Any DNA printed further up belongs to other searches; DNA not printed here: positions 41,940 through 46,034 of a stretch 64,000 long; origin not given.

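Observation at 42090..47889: Coiled-coil ABC-type ATPase plus giant SF1 helicase-nuclease pair, translationally coupled to the second methyltransferase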

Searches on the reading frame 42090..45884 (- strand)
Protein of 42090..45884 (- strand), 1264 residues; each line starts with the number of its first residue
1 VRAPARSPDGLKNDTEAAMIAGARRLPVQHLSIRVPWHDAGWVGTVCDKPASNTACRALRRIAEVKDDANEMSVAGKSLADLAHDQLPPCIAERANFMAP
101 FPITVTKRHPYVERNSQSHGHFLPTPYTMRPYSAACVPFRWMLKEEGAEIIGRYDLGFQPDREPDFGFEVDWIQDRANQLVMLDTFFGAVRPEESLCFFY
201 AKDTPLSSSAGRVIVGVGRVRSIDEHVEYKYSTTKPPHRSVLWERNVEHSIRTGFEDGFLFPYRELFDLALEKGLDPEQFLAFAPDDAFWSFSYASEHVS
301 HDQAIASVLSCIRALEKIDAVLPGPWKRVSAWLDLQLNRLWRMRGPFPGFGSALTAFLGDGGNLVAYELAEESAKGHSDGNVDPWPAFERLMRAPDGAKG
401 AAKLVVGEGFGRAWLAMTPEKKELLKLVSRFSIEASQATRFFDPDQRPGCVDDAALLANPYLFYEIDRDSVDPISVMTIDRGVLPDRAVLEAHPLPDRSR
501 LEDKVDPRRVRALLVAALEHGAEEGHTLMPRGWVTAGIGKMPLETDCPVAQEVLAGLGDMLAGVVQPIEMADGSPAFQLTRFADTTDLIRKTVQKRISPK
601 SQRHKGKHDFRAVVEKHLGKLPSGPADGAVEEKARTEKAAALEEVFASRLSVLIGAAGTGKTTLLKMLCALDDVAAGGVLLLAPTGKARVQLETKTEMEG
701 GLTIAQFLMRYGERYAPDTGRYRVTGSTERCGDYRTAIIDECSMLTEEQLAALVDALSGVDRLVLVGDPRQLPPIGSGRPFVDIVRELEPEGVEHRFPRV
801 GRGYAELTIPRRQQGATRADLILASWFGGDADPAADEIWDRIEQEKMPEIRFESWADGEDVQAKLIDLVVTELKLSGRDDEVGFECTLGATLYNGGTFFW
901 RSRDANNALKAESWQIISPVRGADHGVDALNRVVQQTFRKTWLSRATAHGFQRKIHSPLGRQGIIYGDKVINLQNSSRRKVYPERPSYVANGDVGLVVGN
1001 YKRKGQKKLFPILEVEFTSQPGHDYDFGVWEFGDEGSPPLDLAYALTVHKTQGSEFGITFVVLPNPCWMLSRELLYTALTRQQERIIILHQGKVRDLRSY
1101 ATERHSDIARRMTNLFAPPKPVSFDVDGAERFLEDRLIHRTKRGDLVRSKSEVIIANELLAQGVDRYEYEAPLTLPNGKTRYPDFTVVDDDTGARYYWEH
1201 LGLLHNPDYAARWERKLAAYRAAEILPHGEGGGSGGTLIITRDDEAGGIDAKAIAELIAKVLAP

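Call 4: search_protein_families(library=pfam, proteins=[window:42090-45884:-], max_evalue=0.01)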
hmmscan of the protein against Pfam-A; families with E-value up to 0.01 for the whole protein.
window:42090-45884:- (1264 aa): 11 families
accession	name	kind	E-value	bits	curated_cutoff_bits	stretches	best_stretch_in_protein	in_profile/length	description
PF13604.12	AAA_30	-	5.9e-26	91.8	27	1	637-787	5-143/191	AAA domain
PF13245.12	AAA_19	-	3.2e-20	73.1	25.1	1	640-776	3-133/134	AAA domain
PF01443.25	Viral_helicase1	-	3.8e-12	47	21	2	653-775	3-100/228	Viral superfamily 1 RNA helicase core domain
PF13538.12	UvrD_C_2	-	2.9e-11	43.5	27.4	1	1042-1088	1-51/52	UvrD-like helicase C-terminal domain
PF13086.12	AAA_11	-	5.1e-08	33.4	27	1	730-775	210-253/257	AAA domain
PF13401.12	AAA_22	-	8.3e-05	23.4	27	1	649-769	6-124/130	AAA domain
PF00005.33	ABC_tran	-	0.00053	21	25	1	648-681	11-44/137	ABC transporter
PF24389.1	ORC-CDC6-like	-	0.00095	18.4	27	1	642-669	26-53/571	ORC-CDC6-like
PF03193.22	RsgA_GTPase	-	0.0015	18.8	30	1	634-677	92-135/174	RsgA GTPase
PF18335.7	SH3_13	-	0.0034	17.6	41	1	961-1003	23-57/65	ATP-dependent RecD-like DNA helicase SH3 domain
PF05970.20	PIF1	-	0.0053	16.8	25.9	0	652-776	26-156/223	PIF1-like helicase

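Call 5: search_protein_families(library=padloc, proteins=[window:42090-45884:-], max_evalue=0.001)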
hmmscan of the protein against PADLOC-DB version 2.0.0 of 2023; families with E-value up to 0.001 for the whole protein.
window:42090-45884:- (1264 aa): 11 families
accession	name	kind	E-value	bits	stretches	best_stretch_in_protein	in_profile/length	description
PDLC05065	PDC-S68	-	0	1516.4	1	26-1261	3-1218/1221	-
PDLC05066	PDC-S68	-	3.5e-156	520.2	1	29-1221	3-1173/1202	-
PDLC05064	PDC-S68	-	1.9e-123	411.5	1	16-1262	60-1252/1273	-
PDLC01734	typeIV_RecD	-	1.4e-40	137.3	2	637-787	343-488/763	RecD_0_IVD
PDLC01148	RecD_like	-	3.1e-28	96.5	2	637-784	317-454/719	RecD/Tra ATPase fused to N-terminal HHH domain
PDLC05035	PDC-S53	-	2.2e-20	70.4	2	634-781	495-624/900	-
PDLC04475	PDC-M16A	-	3.6e-17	60.1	2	642-777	23-185/721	-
PDLC04476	PDC-M16A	-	1.1e-15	55.1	2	651-708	28-84/691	-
PDLC04472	PDC-M16A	-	1.6e-11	41.3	2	1043-1097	649-706/930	-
PDLC04474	PDC-M16A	-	1e-07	28.8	1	652-773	239-376/917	-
PDLC04213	HEC-02A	-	0.00019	19.1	1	644-675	19-50/337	-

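Call 6: search_protein_families(library=ncbifam, proteins=[window:42090-45884:-], max_evalue=0.01)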
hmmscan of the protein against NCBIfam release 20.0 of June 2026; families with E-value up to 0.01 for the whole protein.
window:42090-45884:- (1264 aa): 17 families
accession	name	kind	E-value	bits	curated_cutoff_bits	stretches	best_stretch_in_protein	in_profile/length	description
TIGR01448.2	helicase_RecD2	equivalog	4.3e-53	180.5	500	2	504-786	200-461/713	SF1B family DNA helicase RecD2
TIGR01447.1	recD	equivalog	1.5e-37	129.5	310.15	1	636-1094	150-578/597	exodeoxyribonuclease V subunit alpha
NF008127.0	PRK10875.1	equivalog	1.9e-21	76.2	671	2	1037-1113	537-615/619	exodeoxyribonuclease V subunit alpha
TIGR02768.1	TraA_Ti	equivalog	1.7e-20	73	590.45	2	633-786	359-500/751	Ti-type conjugative transfer relaxase TraA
NF010402.0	PRK13826.1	subfamily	3.2e-14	51.8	1317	1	635-786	383-522/1102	Dtr system oriT relaxase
NF010464.0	PRK13889.1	subfamily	7.1e-09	34.1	1015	1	636-785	349-486/992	conjugal transfer relaxase TraA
NF010263.0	PRK13709.1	equivalog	1.7e-05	22.3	2212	1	649-781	986-1112/1752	conjugative transfer relaxase/helicase TraI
NF040671.1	PLuB_AAA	exception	0.00039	17.9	999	1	734-777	963-1003/1256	PLuB system helicase-like protein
TIGR02211.1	LolD_lipo_ex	equivalog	0.0011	18.6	307.75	1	647-682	30-65/221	lipoprotein-releasing ABC transporter ATP-binding protein LolD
TIGR03819.1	heli_sec_ATPase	hypoth_equivalog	0.0013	17.9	373.15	1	635-671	164-201/340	TadA family conjugal transfer-associated ATPase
NF007863.0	PRK10575.1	equivalog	0.0016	17.7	433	1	647-762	36-153/265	Fe3+-hydroxamate ABC transporter ATP-binding protein FhuC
NF007879.0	PRK10584.1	equivalog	0.0026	17.5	336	1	652-683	40-71/228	putative ABC transporter ATP-binding protein YbbA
TIGR02673.1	FtsE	equivalog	0.0032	17.2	264.85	1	649-681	29-61/214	cell division ATP-binding protein FtsE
TIGR03608.1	L_ocin_972_ABC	subfamily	0.0032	17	254.85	1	650-682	26-58/206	putative bacteriocin export ABC transporter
TIGR03864.1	PQQ_ABC_ATP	hypoth_equivalog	0.0072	15.8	302.25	0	645-679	24-58/236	ABC transporter, ATP-binding subunit, PQQ-dependent alcohol dehydrogenase system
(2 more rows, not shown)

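Call 8: search_solved_structures(query=window:42090-45884:-, max_evalue=0.1)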
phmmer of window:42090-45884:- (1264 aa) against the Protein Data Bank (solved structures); distinct sequences matched with E-value up to 0.1: 8.
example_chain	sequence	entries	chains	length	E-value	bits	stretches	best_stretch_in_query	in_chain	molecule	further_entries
3e1s_A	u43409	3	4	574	3.3e-21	77.8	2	506-785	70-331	Exodeoxyribonuclease V, subunit RecD | Exodeoxyribonuclease V, subunit RecD, putative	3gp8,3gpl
1w36_D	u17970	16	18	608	2e-15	58.7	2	513-785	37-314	EXODEOXYRIBONUCLEASE V ALPHA CHAIN | RecBCD enzyme subunit RecD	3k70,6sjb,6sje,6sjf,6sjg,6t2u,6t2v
5ld2_D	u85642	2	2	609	2.5e-15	58.4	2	513-785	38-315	RecBCD enzyme subunit RecD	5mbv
9kwf_B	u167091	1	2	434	2.4e-11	45.2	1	651-776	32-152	Putative deoxyribonuclease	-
7ada_A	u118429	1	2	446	8.2e-05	23.5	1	652-778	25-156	PIF1 helicase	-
8bnv_A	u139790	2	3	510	0.001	19.9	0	647-775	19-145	AAA family ATPase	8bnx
3upu_A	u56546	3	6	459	0.0075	17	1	653-779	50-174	ATP-dependent DNA helicase dda | Dda helicase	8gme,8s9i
8ftm_A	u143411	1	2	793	0.062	14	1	733-775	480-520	5'-3' RNA helicase-like protein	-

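Call 16: find_homologous_proteins(query=window:42090-45884:-, max_evalue=1e-10)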
Query window:42090-45884:- (1264 aa): 1416 proteins with E <= 1e-10 among 8000 candidates; the best 120 are listed.
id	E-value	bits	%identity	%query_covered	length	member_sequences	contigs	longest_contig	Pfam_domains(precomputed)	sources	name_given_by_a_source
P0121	0.0e+0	2895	100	99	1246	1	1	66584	PF13538.13,PF13086.13,PF01443.25,PF13604.13,PF13245.13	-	-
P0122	0.0e+0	2547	87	98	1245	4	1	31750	PF13538.13,PF13086.13,PF01443.25,PF13604.13,PF13245.13,PF13401.13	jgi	jgi:AAA domain/UvrD-like helicase C-terminal domain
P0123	0.0e+0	2447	83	99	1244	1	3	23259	PF13538.13,PF13086.13,PF01443.25,PF13604.13,PF13245.13,PF13401.13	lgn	-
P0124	0.0e+0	2401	81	98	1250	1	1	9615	PF13538.13,PF13086.13,PF01443.25,PF13604.13,PF13245.13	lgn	-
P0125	0.0e+0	2392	81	99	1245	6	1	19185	PF13538.13,PF13086.13,PF01443.25,PF13604.13,PF13245.13,PF13401.13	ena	-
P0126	0.0e+0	2298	78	98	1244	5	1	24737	PF13538.13,PF13086.13,PF01443.25,PF13604.13,PF13245.13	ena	-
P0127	0.0e+0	2265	78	99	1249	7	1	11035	PF13538.13,PF13086.13,PF01443.25,PF13604.13,PF13245.13,PF13401.13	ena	-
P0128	0.0e+0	2255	77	98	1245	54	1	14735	PF13538.13,PF13086.13,PF01443.25,PF13604.13,PF13245.13,PF13401.13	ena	-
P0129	0.0e+0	2248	77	98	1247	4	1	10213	PF13538.13,PF13086.13,PF01443.25,PF13604.13,PF13245.13,PF13401.13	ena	-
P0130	0.0e+0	2247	77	98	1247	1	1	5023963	PF13538.13,PF13086.13,PF01443.25,PF13604.13,PF13245.13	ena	-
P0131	0.0e+0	2246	77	98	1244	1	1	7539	PF13538.13,PF13086.13,PF01443.25,PF13604.13,PF13245.13,PF13401.13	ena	-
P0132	0.0e+0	2246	75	99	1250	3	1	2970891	PF13538.13,PF13086.13,PF01443.25,PF13604.13,PF13245.13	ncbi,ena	-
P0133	0.0e+0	2238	76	98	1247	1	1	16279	PF13538.13,PF13086.13,PF01443.25,PF13604.13,PF13245.13,PF13401.13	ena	-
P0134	0.0e+0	2235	76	98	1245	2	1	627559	PF13538.13,PF13086.13,PF01443.25,PF13604.13,PF13245.13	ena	-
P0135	0.0e+0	2230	76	98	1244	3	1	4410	PF13538.13,PF13086.13,PF01443.25,PF13604.13,PF13245.13,PF13401.13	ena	-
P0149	0.0e+0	2172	74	98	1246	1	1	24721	PF13538.13,PF13086.13,PF01443.25,PF13604.13,PF13245.13,PF13401.13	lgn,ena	-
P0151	0.0e+0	2167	75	98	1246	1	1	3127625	PF13538.13,PF13086.13,PF01443.25,PF13604.13,PF13245.13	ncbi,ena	-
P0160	0.0e+0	2123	73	99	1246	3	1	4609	PF13538.13,PF13086.13,PF01443.25,PF13604.13,PF13245.13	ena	-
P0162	0.0e+0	2110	72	99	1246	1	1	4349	PF13538.13,PF13086.13,PF01443.25,PF13604.13,PF13245.13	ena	-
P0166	0.0e+0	2081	71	99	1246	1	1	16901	PF13538.13,PF13086.13,PF01443.25,PF13604.13,PF13245.13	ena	-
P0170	0.0e+0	2056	70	98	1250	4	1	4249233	PF13538.13,PF13086.13,PF01443.25,PF13604.13,PF13245.13,PF13401.13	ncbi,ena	-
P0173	0.0e+0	2048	69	98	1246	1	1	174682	PF13538.13,PF13086.13,PF01443.25,PF13604.13,PF13245.13,PF13401.13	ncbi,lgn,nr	ncbi:MAG: RNA helicase [Deltaproteobacteria bacterium]|nr:MAG: RNA helicase [Deltaproteobacteria bac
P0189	0.0e+0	1913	66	98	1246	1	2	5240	PF13538.13,PF13086.13,PF01443.25,PF13604.13,PF13245.13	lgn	-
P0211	0.0e+0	1605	56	98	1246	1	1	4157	PF13538.13,PF13086.13,PF05970.21,PF01443.25,PF13604.13,PF13245.13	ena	-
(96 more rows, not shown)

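Call 24: find_related_loci(query=A2, collection=genome_contigs, flank=8000)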
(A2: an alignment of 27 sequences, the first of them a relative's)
Query A2 (1246 aa) in genome_contigs; peptide patterns used: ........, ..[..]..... (x = any residue, [..] = any of these).
600 stretches matched a pattern (row limit reached: there are more); 591 encode a relative of the query (tblastn E <= 1e-3); the best 80 are kept; 80 distinct loci.
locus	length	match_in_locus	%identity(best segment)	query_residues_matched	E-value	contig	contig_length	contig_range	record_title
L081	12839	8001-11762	49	5-1245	0e+0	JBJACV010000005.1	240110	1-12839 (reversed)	MAG: Nitrospira sp. isolate RAS-S14-bin2 k141_689944_length_240110_cov_30.9141, whole genome shotgun sequence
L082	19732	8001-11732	48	9-1245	0e+0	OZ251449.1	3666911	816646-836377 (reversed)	MAG: Alphaproteobacteria bacterium isolate 02c84b84-2ec1-47c2-b806-535ae8168f41 genome assembly, chromosome: 1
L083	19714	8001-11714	47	4-1244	0e+0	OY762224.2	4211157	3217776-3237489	MAG: Thermoguttaceae bacterium isolate 39c07490-4977-4a7b-b225-7b15415de21e genome assembly, chromosome: 1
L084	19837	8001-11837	46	1-1245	0e+0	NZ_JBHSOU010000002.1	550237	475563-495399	Pseudomonas sp. GCM10022186 strain CGMCC 1.18516 velvet_auto_105_2, whole genome shotgun sequence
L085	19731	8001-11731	48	9-1242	0e+0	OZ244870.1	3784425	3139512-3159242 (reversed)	MAG: bacterium isolate 1787d5c2-f835-4e51-9542-216dbc25d184 genome assembly, chromosome: 1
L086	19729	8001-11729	48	9-1244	0e+0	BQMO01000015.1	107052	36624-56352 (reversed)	MAG: Phycisphaerae bacterium HBSAPP03 DNA, sequence15, whole genome shotgun sequence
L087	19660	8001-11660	37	10-1226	0e+0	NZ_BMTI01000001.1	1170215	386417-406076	Streptomyces griseomycini strain JCM 4382 sequence001, whole genome shotgun sequence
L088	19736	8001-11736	52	9-1244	0e+0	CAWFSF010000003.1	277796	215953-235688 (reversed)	MAG: Nitrospirota bacterium isolate MFD00905.bin.2.216 genome assembly, contig: contig_29257, whole genome shotgun seque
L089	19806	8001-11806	56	4-1244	0e+0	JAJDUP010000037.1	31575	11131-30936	MAG: Gemmatimonadetes bacterium isolate jk18x1bzbins.83 k141_1459824, whole genome shotgun sequence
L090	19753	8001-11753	47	1-1241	0e+0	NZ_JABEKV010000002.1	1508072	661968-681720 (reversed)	Sinorhizobium psoraleae strain CCBAU 65732 Scaffold_2, whole genome shotgun sequence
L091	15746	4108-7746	27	12-1238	2e-88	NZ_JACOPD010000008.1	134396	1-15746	Lachnospira hominis (ex Liu et al. 2021) strain NSJ-43 M7_ctg0008, whole genome shotgun sequence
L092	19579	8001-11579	51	1-1170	0e+0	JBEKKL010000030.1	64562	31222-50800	MAG: Terracidiphilus sp. isolate SPRUCE 346 SPRUCE_346_30, whole genome shotgun sequence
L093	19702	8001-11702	38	10-1244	0e+0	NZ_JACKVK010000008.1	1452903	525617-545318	Mycobacterium yunnanensis strain DSM 44838 MYUN-DSM44838DSM44838_contig000008, whole genome shotgun sequence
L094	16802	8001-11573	28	12-1245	1e-91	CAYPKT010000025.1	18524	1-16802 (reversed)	MAG TPA_asm: uncultured Brevefilum sp. isolate binchicken_co39_535 genome assembly, contig: NODE_7273_length_18524_cov_8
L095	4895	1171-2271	24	619-1075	1e-29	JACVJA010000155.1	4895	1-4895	MAG: Candidatus Calidifonticultor daggyaiensis isolate DG02_2.bin.19 contig155, whole genome shotgun sequence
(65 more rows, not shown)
